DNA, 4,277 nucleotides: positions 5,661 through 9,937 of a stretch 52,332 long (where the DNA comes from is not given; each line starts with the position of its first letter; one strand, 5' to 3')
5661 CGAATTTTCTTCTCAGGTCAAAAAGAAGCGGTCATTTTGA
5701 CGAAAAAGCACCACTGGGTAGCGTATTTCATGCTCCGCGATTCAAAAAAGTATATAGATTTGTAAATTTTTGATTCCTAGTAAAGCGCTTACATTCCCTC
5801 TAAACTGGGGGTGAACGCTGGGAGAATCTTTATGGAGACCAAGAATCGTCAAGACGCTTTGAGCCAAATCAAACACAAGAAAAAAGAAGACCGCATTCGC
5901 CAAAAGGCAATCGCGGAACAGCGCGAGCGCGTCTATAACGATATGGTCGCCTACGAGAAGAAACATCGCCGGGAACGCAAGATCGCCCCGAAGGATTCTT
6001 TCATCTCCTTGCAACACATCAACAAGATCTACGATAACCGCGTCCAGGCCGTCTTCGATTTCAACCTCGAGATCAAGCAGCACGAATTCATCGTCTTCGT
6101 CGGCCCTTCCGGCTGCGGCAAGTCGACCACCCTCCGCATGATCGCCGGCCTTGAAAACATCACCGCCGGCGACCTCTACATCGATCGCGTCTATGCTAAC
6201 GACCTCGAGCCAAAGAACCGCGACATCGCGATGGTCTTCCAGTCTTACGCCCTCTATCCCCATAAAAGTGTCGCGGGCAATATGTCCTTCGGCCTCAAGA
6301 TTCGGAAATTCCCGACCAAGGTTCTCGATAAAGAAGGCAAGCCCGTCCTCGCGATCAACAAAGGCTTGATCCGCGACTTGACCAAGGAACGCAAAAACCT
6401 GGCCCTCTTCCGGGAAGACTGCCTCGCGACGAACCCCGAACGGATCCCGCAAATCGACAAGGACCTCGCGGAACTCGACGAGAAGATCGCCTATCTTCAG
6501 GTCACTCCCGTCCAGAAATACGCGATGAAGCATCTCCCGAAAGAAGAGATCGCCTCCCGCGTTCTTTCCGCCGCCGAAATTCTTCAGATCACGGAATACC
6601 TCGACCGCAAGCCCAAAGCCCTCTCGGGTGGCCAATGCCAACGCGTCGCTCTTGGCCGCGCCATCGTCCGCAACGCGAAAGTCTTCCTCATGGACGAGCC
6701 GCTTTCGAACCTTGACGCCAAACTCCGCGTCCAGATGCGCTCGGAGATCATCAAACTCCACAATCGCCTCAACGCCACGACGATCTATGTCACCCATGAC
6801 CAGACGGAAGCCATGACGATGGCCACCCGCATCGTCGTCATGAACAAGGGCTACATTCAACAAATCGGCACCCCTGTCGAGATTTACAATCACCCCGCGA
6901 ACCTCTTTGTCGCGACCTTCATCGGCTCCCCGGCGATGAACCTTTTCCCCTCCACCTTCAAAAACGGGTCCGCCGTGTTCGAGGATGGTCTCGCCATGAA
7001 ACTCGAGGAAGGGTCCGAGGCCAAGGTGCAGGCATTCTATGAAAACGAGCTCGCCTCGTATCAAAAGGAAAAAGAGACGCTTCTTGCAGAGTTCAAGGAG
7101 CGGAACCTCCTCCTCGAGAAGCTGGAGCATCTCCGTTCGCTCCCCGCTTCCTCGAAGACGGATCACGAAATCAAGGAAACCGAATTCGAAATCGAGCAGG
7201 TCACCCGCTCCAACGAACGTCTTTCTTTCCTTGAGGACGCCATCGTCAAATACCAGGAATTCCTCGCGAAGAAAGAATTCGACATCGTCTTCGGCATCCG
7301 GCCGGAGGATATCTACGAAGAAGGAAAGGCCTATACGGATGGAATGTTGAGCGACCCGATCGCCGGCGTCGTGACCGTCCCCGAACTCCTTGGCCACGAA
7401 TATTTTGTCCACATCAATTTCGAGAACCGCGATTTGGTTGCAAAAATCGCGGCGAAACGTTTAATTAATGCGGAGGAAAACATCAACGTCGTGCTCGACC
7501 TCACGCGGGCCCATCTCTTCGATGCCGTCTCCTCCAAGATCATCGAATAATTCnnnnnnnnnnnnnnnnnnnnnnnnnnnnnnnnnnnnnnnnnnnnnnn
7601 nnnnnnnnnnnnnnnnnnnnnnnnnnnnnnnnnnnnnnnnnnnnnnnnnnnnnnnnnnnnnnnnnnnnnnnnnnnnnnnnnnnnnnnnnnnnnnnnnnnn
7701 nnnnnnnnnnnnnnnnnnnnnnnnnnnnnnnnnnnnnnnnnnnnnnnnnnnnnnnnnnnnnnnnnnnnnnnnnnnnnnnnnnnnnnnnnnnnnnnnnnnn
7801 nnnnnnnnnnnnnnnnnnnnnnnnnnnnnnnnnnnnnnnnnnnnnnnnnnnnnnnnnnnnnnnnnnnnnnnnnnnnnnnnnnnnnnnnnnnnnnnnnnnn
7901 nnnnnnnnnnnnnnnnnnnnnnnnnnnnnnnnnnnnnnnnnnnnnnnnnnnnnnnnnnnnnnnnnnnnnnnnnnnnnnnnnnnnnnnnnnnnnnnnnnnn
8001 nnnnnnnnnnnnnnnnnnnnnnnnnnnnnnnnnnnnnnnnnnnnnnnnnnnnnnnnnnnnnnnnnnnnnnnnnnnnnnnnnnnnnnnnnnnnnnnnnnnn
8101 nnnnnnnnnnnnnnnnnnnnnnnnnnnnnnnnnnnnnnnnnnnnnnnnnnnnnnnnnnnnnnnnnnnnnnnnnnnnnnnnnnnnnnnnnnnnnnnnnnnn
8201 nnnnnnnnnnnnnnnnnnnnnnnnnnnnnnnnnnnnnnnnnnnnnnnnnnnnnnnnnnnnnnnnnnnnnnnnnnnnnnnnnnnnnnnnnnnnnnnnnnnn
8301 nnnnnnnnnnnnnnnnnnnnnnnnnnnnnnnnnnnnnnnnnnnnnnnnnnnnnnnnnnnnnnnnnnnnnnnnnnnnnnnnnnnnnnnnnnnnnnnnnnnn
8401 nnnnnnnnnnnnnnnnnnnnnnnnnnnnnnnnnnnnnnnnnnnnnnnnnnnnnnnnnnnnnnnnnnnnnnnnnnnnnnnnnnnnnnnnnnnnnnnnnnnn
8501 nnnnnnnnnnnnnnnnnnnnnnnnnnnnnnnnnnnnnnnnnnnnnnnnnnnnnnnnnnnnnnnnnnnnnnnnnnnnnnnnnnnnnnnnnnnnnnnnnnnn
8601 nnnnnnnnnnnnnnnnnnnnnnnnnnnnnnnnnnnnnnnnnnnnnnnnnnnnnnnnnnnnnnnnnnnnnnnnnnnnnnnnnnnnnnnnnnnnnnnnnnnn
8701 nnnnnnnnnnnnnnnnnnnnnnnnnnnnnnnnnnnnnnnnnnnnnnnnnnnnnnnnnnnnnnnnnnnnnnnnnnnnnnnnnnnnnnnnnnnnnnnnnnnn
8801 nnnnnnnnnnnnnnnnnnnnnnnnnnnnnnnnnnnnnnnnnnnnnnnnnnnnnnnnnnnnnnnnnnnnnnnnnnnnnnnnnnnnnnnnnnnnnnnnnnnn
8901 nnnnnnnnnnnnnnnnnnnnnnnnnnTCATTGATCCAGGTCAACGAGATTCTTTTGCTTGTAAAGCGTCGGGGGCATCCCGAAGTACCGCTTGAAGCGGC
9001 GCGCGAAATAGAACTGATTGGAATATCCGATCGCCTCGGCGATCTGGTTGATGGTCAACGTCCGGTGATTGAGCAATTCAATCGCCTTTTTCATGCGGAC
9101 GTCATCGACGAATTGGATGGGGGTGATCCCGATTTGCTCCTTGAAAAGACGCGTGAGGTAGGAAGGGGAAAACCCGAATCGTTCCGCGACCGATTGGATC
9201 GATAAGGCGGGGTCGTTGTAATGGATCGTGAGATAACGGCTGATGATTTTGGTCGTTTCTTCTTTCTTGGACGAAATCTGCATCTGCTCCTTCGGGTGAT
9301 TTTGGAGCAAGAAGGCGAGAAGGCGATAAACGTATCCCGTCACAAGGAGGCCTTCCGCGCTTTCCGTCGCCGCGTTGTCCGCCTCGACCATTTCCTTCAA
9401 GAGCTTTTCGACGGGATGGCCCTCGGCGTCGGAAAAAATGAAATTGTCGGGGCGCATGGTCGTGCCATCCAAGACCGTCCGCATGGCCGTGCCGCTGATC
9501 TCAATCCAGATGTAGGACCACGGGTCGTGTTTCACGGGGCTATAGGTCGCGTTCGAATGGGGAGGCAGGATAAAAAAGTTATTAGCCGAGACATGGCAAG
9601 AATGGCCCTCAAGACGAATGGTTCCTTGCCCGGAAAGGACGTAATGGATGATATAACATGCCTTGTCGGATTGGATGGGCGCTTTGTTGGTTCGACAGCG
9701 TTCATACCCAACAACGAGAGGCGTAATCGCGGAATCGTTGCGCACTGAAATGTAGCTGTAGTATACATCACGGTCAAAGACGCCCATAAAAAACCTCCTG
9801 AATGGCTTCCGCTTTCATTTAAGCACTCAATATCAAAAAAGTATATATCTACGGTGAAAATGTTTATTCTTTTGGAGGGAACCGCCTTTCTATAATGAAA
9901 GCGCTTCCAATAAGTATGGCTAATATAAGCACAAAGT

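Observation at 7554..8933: Large-loop RDD-family membrane protein is linked to an enlarged MalK-type ATPase at both ABC sugar-transport loci: candidate undescribed accessory module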

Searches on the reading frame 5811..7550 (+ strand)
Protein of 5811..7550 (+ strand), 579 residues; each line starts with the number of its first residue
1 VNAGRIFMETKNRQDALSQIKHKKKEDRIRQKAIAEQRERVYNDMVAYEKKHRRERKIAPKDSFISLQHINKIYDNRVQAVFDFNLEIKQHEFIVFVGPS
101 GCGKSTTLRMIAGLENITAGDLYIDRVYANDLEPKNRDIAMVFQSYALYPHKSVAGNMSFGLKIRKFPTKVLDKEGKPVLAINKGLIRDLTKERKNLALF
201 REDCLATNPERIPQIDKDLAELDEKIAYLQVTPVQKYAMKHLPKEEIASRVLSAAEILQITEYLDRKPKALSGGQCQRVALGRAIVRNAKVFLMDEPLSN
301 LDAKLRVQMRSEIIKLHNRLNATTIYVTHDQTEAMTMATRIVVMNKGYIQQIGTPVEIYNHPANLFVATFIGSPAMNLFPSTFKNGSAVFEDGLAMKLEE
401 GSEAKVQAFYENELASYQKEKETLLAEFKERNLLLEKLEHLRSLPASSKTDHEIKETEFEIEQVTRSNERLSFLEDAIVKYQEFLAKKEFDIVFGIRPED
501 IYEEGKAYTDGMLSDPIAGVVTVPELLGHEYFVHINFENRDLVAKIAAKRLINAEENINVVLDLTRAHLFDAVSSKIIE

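Call 7: search_protein_families(library=pfam, proteins=[window:5811-7550:+], max_evalue=1)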
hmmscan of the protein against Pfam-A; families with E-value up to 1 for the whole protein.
window:5811-7550:+ (579 aa): 20 families
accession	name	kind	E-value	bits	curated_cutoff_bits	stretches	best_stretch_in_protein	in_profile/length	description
PF00005.33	ABC_tran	-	5.2e-27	95.5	25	1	83-298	3-136/137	ABC transporter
PF17912.7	OB_MalK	-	5e-08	34.1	27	2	372-404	1-34/53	MalK OB fold domain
PF03215.21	Rad17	-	0.00024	21.6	23.8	1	82-113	36-67/186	Rad17 P-loop domain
PF02463.25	SMC_N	-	0.00038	20.4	40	1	247-343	113-213/220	RecF/RecN/SMC N terminal domain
PF08402.16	TOBE_2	-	0.00057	20.4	21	1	495-570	2-76/76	TOBE domain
PF13304.12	AAA_21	-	0.00072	20.1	27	1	93-115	1-23/304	AAA domain, putative AbiEii toxin, Type IV TA system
PF13401.12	AAA_22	-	0.0017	19.1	27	1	90-117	4-31/130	AAA domain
PF03193.22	RsgA_GTPase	-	0.0055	17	30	1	87-118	103-133/174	RsgA GTPase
PF13521.12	AAA_28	-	0.014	16.1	27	1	94-118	2-26/164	AAA domain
PF01637.24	ATPase_2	-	0.02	15.1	33.2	1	88-149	17-69/225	ATPase domain predominantly from Archaea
PF20703.3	nSTAND1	-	0.027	14.5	27.1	1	77-114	19-54/379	Novel STAND NTPase 1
PF13238.12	AAA_18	-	0.031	15.2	29.4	1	94-137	1-42/128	AAA domain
PF13207.12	AAA_17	-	0.041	14.6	27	1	97-135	1-42/136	AAA domain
PF20422.3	DHR-2_Lobe_B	-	0.041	14.4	26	1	219-241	6-28/77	DHR-2, Lobe B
PF20720.3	nSTAND3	-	0.066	13.4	27.2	1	88-112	14-38/155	Novel STAND NTPase 3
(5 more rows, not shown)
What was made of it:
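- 5832..7550 (+): ATPase1: an MsmX/MalK/UgpC-type ABC nucleotide-binding protein of 572 aa. It has a basic N-terminal extension of about 52 aa, insert 1 (about aa 161-232, in the helical subdomain) and insert 2 (about aa 383-483, in the regulatory domain). Pfam finds ABC_tran, OB_MalK and TOBE_2 (call 7).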

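Call 37: search_solved_structures(query=window:5832-7550:+, show_alignments=1, max_evalue=1e-40)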
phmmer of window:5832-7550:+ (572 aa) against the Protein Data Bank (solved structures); distinct sequences matched with E-value up to 1e-40: 26.
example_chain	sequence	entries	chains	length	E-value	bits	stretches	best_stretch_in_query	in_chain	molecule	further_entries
6yir_A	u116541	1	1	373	1.6e-114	386.8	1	233-382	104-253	Oligosaccharides import ATP-binding protein MsmX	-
7x0q_A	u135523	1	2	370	2.6e-107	363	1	235-381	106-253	ABC transporter related protein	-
4tqu_S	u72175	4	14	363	5e-96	325.8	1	238-376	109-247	AlgS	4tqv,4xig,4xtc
2d62_A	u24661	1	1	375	4.3e-94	319.4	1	233-379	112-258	multiple sugar-binding transport ATP-binding protein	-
1g29_1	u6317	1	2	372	2.7e-90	306.8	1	234-375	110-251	MALTOSE TRANSPORT PROTEIN MALK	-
7cad_C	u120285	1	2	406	5.1e-89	302.6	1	234-376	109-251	ABC transporter, ATP-binding protein SugC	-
7cae_C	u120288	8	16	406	1.4e-88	301.2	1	234-376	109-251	ABC transporter, ATP-binding protein SugC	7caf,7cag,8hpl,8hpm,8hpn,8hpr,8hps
8ja7_C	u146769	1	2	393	4.5e-88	299.5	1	235-375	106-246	Trehalose import ATP-binding protein SugC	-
9bcr_C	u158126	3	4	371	4.6e-85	289.6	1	236-375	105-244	Maltose/maltodextrin import ATP-binding protein MalK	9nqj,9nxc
9bcr_D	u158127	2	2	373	4.7e-85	289.6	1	236-375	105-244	Maltose/maltodextrin import ATP-binding protein MalK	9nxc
1q1b_A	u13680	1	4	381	4.7e-85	289.5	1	236-375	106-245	Maltose/maltodextrin transport ATP-binding protein malK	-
1q12_A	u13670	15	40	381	4.7e-85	289.5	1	236-375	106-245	Maltose/maltodextrin transport ATP-binding protein malK | Maltose/maltodextrin import ATP-binding protein malK | Fused maltose transport subunit, ATP-binding co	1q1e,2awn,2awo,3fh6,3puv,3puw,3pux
2r6g_A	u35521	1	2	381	1.2e-84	288.2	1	236-375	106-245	Maltose/maltodextrin import ATP-binding protein malK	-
1v43_A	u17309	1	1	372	3.2e-83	283.5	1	233-379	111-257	sugar-binding transport ATP-binding protein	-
1vci_A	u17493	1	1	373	3.2e-83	283.5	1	233-379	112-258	sugar-binding transport ATP-binding protein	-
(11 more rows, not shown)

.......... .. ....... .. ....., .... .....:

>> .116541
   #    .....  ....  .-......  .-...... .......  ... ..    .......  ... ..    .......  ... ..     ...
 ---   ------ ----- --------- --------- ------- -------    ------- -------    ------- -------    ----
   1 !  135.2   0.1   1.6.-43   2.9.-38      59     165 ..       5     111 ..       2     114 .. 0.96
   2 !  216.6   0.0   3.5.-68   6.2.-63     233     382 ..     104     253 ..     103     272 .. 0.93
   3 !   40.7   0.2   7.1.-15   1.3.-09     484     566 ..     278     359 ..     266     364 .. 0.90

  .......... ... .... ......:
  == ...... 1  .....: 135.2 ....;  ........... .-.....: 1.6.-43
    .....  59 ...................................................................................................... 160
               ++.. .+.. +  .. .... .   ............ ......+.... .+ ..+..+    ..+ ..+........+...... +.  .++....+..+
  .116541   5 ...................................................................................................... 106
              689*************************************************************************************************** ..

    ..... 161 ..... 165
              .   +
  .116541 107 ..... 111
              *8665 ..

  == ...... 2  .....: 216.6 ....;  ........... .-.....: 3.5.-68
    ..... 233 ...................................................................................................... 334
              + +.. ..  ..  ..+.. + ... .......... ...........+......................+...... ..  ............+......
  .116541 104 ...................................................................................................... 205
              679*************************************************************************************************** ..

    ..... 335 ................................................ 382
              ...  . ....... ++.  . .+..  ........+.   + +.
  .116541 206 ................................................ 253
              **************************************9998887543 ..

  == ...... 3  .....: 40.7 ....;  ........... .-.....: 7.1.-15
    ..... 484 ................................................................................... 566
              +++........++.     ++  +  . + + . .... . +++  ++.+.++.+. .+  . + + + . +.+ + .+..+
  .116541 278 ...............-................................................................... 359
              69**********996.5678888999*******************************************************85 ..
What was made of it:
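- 5832..7550 (+): The protein matches MsmX (6yir) in three blocks (call 37).
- On MalK/MsmX/UgpC-type NBD of CUT1 importers (ATPase1, ATPase2): The best PDB match is MsmX, E=1.6e-114 (call 37).
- Checked: ATPase1 matches it in three blocks separated by extra sequence (call 37).
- Solved MalK-type relatives are 355-406 aa (call 37).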

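Call 77: search_protein_families(library=ncbifam, proteins=[window:5832-7550:+], max_evalue=0.01)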
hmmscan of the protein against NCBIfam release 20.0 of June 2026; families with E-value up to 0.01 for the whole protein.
window:5832-7550:+ (572 aa): 189 families (the best 25 are shown)
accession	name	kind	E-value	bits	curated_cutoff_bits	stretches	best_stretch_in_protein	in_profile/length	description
NF008653.0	PRK11650.1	subfamily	8.4e-133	442.8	432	3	231-405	100-276/357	sn-glycerol-3-phosphate ABC transporter ATP-binding protein UgpC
NF008233.0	PRK11000.1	equivalog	5.9e-113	377.4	568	3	234-377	104-247/369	maltose/maltodextrin ABC transporter ATP-binding protein MalK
NF006987.0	PRK09452.1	equivalog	2.3e-90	303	482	2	231-379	115-261/378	spermidine/putrescine ABC transporter ATP-binding protein PotA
TIGR03265.1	PhnT2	equivalog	6.6e-87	292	457.7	2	233-447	104-312/353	putative 2-aminoethylphosphonate ABC transporter ATP-binding protein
NF040933.2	ABC_arch_GlcV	equivalog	1.6e-84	283.8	450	2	232-396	110-272/357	glucose ABC transporter ATP-binding protein GlcV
TIGR01187.1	potA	subfamily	1.8e-82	277.1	355.6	2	232-376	69-211/325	polyamine ABC transporter ATP-binding protein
NF043075.1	MMSYN1_0197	equivalog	1.8e-81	273.7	550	2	232-376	101-243/341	spermidine/putrescine ABC transporter ATP-binding protein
NF008513.0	PRK11432.1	equivalog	1.7e-79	267.3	496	2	231-383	104-254/351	ferric ABC transporter ATP-binding protein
NF008621.0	PRK11607.1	equivalog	4.6e-72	242.9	613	2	233-379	119-263/377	putrescine ABC transporter ATP-binding subunit PotG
TIGR00968.1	3a0106s01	subfamily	5.9e-69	232.2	342.75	2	232-366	99-233/237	sulfate ABC transporter ATP-binding protein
NF040840.2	tungstate_WtpC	equivalog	2.3e-66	224.4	440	2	232-367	99-234/347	tungstate ABC transporter ATP-binding protein WtpC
TIGR03258.1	PhnT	equivalog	2.3e-65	221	499.15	2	233-374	108-248/359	2-aminoethylphosphonate ABC transport system ATP-binding subunit PhnT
NF008105.0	PRK10851.1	equivalog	4.5e-61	206.6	502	2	237-375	110-246/362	sulfate/thiosulfate ABC transporter ATP-binding protein CysA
TIGR01186.1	proV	subfamily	3.6e-60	204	326.6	2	232-366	98-232/363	betaine/proline/choline family ABC transporter ATP-binding protein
TIGR03415.1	ABC_choXWV_ATP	equivalog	4.5e-51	174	483.75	2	232-365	133-266/382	choline ABC transporter ATP-binding protein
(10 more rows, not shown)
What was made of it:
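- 5832..7550 (+): It scores 442.8 bits against the NCBIfam UgpC subfamily model, cut-off 432 (call 77).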

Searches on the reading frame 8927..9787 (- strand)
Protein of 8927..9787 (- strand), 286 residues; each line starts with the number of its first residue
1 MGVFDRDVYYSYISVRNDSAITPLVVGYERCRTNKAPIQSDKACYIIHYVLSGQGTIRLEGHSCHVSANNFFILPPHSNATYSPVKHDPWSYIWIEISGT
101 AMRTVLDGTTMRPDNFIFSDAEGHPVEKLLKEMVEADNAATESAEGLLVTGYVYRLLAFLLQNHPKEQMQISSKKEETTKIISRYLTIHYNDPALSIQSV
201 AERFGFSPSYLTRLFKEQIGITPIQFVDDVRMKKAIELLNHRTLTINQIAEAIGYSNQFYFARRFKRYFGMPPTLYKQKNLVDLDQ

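Call 9: search_protein_families(library=pfam, proteins=[window:8927-9787:-], max_evalue=0.001)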
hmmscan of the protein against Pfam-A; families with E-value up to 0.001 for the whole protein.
window:8927-9787:- (286 aa): 5 families
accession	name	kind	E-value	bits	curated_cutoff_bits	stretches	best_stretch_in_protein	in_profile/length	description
PF12833.13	HTH_18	-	4.7e-24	84.9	33.6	1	201-278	2-79/80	Helix-turn-helix domain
PF00165.29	HTH_AraC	-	2.3e-21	75.9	26.6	2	192-226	7-40/42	Bacterial regulatory helix-turn-helix proteins, AraC family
PF02311.25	AraC_binding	-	6.6e-17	62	21.1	1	39-156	18-134/135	AraC-like ligand binding domain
PF14525.12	AraC_binding_2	-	0.0004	20.6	27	1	24-150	34-162/173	AraC-binding-like domain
PF01381.28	HTH_3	-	0.00092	19.6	23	0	195-222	10-37/55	Helix-turn-helix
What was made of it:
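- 8927..9787 (-): AraC-family regulator gene. It converges on RDD1 with a 7-nt overlap and diverges from the permease genes. Pfam finds HTH_18, HTH_AraC and AraC_binding (call 9).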
